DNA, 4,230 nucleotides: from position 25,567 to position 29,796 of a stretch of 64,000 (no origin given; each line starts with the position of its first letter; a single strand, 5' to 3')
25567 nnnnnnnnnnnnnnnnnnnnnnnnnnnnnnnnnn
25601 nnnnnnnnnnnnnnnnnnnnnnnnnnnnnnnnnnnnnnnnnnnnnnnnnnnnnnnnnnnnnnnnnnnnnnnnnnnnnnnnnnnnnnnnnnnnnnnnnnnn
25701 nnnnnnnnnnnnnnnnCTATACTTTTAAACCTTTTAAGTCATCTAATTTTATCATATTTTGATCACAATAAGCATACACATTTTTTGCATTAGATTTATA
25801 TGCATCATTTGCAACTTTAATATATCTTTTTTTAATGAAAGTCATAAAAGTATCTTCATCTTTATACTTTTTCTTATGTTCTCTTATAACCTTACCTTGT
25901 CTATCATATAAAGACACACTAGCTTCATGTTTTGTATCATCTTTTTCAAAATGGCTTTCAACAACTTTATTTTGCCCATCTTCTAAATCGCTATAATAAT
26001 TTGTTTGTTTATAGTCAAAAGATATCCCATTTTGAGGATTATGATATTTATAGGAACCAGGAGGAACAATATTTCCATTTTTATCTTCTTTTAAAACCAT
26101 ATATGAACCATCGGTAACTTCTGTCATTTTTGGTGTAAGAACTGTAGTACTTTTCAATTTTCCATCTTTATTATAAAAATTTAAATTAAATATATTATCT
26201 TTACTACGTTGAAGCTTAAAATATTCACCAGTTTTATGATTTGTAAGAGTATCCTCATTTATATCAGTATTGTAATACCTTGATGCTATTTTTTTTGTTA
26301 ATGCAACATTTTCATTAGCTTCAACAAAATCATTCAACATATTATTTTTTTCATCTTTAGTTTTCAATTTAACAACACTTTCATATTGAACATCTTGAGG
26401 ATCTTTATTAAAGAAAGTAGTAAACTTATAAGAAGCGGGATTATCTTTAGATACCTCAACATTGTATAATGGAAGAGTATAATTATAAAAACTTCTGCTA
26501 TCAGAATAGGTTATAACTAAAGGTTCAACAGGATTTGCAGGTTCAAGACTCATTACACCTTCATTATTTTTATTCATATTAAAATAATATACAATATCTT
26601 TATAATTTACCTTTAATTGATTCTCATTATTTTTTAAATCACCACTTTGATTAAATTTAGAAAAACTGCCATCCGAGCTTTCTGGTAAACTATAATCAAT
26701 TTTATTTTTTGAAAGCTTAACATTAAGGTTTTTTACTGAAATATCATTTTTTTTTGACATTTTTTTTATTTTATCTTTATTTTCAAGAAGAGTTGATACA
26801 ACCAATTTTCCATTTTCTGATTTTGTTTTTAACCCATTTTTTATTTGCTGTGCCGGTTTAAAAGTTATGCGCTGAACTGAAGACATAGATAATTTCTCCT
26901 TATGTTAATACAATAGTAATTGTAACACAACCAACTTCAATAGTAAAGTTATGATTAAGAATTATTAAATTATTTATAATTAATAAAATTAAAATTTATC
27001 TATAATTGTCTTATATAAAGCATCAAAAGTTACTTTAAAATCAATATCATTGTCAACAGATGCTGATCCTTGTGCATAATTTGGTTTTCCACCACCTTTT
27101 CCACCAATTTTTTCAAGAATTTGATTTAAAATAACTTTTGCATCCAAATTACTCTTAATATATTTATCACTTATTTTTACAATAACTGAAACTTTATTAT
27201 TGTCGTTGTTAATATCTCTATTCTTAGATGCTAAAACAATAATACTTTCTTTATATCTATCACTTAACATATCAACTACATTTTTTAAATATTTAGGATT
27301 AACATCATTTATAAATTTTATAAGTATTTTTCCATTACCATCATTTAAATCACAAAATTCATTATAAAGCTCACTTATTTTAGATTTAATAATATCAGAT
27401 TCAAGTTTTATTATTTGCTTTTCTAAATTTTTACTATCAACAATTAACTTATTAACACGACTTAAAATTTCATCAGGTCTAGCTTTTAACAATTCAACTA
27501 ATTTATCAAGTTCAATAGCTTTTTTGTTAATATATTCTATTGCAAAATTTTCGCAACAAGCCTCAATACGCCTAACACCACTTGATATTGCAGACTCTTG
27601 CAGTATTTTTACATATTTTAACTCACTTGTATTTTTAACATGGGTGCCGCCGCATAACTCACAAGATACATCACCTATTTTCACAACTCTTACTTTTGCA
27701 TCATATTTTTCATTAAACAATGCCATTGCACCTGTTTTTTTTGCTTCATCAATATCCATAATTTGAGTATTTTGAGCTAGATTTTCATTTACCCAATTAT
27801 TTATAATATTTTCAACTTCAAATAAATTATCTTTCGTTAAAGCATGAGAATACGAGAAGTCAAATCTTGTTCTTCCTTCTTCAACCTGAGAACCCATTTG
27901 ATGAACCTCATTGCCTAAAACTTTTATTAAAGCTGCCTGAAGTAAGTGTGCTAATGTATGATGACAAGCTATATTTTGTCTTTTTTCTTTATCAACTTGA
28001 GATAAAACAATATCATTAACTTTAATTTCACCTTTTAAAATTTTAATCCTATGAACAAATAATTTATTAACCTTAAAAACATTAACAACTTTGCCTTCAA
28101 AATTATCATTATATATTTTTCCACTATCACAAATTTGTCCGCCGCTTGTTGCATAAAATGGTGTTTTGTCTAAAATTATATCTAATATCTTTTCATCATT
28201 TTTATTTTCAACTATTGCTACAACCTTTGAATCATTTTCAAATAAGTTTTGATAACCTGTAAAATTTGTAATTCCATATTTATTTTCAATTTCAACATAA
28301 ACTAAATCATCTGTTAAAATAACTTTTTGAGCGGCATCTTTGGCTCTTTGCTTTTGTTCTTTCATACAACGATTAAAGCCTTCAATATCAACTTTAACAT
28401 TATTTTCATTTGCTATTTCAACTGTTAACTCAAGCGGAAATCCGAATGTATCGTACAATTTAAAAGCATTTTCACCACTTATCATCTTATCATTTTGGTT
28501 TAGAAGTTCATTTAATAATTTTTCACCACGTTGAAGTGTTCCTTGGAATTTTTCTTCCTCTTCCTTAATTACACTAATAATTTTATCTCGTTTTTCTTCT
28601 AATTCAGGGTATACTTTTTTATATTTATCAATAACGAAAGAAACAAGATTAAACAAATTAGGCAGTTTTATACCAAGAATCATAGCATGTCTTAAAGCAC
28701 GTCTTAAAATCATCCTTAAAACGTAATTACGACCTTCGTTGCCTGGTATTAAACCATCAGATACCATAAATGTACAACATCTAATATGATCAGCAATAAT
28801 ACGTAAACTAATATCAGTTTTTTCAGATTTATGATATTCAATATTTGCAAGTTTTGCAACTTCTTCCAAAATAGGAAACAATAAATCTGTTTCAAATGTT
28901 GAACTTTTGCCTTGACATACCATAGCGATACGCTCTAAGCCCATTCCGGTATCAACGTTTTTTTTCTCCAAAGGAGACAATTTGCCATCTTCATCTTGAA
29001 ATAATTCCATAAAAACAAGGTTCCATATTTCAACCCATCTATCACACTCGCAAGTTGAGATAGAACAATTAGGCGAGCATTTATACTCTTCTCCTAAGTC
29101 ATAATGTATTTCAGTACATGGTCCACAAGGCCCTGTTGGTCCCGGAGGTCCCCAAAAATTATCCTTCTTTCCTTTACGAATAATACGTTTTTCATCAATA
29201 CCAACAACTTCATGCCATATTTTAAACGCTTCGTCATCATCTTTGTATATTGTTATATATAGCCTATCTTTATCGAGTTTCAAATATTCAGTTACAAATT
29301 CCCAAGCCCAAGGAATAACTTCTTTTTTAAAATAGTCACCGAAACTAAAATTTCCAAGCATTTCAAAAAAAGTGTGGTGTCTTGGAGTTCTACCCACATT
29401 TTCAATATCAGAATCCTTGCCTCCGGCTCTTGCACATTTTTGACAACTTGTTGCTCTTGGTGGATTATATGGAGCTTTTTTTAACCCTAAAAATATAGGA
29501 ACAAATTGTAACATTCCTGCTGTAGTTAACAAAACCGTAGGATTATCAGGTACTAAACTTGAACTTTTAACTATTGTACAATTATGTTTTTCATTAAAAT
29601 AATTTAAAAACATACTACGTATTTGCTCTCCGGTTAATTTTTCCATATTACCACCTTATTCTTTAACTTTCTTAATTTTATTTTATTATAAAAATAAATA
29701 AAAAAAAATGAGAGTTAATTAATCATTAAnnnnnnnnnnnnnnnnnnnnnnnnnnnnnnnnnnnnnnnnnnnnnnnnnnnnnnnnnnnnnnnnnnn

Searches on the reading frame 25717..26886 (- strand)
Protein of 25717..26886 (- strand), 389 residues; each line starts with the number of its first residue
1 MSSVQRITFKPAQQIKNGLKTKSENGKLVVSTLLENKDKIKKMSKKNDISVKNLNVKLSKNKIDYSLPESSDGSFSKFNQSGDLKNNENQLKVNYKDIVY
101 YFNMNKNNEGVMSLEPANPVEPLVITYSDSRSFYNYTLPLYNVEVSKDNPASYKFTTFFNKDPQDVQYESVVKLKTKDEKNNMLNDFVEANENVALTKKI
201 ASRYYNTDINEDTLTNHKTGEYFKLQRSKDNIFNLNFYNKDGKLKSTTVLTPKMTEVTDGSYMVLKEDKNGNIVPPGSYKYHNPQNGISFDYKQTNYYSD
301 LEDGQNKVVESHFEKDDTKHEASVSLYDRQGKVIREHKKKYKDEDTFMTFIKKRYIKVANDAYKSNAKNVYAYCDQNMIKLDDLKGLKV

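Call 7: search_protein_families(library=pfam, proteins=[window:25717-26886:-], max_evalue=0.01)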
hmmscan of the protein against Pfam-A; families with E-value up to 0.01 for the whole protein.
window:25717-26886:- (389 aa): 0 families

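Call 8: search_protein_families(library=ncbifam, proteins=[window:25717-26886:-], max_evalue=1)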
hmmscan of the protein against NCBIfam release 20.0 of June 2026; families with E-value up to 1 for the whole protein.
window:25717-26886:- (389 aa): 0 families

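Call 13: find_homologous_proteins(query=window:25717-26886:-, max_evalue=0.001)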
Query window:25717-26886:- (389 aa): 1 proteins with E <= 0.001 among 2516 candidates.
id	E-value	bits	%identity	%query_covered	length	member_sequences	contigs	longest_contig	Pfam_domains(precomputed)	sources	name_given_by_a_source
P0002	2.3e-246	835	99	100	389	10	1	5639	-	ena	-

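Call 38: predict_structure(protein=window:25717-26886:-)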
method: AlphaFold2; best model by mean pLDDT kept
length: 389 residues; sequences in the alignment: 1
mean_pLDDT: 36.3   pTM: 0.29
mean pLDDT of the five models: 36.3, 32.4, 32.3, 32.3, 31.6
residues with pLDDT >= 90: 0; 70-90: 0; 50-70: 35; < 50: 354
segments of 3 or more residues with pLDDT < 50: 1-213, 215-219, 227-233, 246-335, 356-389
pLDDT, mean of each block of 10 residues (from residue 1): 24 26 28 31 29 35 39 36 33 28 27 27 29 28 30 26 29 34 34 27 32 47 51 55 54 39 44 43 36 35 36 40 44 48 52 50 41 35 34
secondary structure, 60 per line:
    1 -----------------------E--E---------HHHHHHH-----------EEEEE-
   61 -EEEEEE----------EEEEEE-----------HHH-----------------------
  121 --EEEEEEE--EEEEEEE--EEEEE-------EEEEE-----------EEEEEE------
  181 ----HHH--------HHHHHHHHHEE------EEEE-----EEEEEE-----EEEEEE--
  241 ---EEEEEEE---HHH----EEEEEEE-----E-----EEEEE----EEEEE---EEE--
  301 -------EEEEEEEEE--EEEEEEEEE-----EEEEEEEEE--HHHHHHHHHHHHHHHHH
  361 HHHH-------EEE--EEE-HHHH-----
elements in order: H37-43 E55-59 E62-67 E78-83 E123-129 E132-138 E141-145 E153-157 E169-174 H196-204 E213-216 E222-227 E233-238 E244-250 E261-267 E279-283 E288-292 E296-298 E308-316 E319-327 E333-341 H344-364 E372-374 E377-379 H381-384

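Call 59: search_protein_families(library=phrogs, proteins=[window:25717-26886:-], max_evalue=0.01)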
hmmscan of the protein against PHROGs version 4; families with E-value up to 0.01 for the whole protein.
window:25717-26886:- (389 aa): 2 families
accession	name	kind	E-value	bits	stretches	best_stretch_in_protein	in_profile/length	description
phrog_4870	-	unknown function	9.6e-05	23.3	1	236-276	54-95/121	-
phrog_20693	-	unknown function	0.0011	19.9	0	311-356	28-73/136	-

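Call 60: search_protein_families(library=padloc, proteins=[window:25717-26886:-], max_evalue=0.01)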
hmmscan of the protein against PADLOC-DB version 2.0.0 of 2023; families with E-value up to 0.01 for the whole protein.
window:25717-26886:- (389 aa): 0 families

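Call 62: search_solved_structures(query=window:25717-26886:-, max_evalue=1)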
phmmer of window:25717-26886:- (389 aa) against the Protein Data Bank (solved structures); distinct sequences matched with E-value up to 1: 2.
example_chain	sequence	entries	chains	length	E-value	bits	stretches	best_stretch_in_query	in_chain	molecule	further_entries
9pxj_F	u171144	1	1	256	0.37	13.3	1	233-270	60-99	Pyocin L2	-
3osv_A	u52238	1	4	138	0.4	13.1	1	230-285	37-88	Flagellar basal-body rod modification protein FlgD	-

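Call 76: find_encoding_contigs(protein=P0002, flank=5000, max_places=3)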
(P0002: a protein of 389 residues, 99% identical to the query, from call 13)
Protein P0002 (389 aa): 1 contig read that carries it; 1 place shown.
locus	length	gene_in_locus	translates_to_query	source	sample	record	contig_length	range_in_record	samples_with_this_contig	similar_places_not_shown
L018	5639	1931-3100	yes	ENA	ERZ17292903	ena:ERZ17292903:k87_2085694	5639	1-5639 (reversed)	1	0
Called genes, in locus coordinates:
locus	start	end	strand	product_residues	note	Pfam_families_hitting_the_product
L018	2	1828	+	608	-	?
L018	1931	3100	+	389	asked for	-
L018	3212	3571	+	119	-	-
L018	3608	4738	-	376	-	PF00072:Response_reg, PF13487:HD_5, PF01966:HD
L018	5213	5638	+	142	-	?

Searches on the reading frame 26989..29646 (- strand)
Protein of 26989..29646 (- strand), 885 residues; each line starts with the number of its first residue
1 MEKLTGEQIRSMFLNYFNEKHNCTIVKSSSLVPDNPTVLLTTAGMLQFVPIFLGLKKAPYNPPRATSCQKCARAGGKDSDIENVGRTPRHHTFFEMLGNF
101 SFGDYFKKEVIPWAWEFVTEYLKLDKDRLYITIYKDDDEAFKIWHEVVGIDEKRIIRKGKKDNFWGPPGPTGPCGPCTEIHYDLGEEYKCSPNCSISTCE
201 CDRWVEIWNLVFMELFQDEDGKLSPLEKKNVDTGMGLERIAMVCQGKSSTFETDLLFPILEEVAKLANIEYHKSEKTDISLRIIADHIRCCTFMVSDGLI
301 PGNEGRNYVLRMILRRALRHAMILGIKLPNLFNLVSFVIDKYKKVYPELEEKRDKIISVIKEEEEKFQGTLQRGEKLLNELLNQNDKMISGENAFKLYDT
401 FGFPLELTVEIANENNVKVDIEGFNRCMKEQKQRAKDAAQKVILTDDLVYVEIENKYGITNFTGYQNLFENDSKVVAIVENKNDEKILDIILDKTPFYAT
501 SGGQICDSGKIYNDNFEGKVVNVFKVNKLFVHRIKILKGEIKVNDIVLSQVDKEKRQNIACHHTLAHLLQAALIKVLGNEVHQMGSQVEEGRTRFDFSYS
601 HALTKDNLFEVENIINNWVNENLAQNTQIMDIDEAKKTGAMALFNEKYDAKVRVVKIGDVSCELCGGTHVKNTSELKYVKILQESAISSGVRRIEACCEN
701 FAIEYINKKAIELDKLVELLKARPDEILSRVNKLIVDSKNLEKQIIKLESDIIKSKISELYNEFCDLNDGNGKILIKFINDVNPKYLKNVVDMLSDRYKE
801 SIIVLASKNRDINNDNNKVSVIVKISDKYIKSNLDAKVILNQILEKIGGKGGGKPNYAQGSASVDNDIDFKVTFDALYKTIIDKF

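Call 7: search_protein_families(library=pfam, proteins=[window:26989-29646:-], max_evalue=0.01)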
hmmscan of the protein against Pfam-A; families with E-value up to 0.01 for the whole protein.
window:26989-29646:- (885 aa): 3 families
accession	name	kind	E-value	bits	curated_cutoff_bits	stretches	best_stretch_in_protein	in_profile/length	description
PF01411.24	tRNA-synt_2c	-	9.3e-198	658.6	30.3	1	8-554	1-551/552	tRNA synthetases class II (A)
PF07973.19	tRNA_SAD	-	8.2e-18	64.6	24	1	652-695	1-44/44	Threonyl and Alanyl tRNA synthetase second additional domain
PF02272.25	DHHA1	-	3.6e-13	50.3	25.9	1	771-867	1-88/102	DHHA1 domain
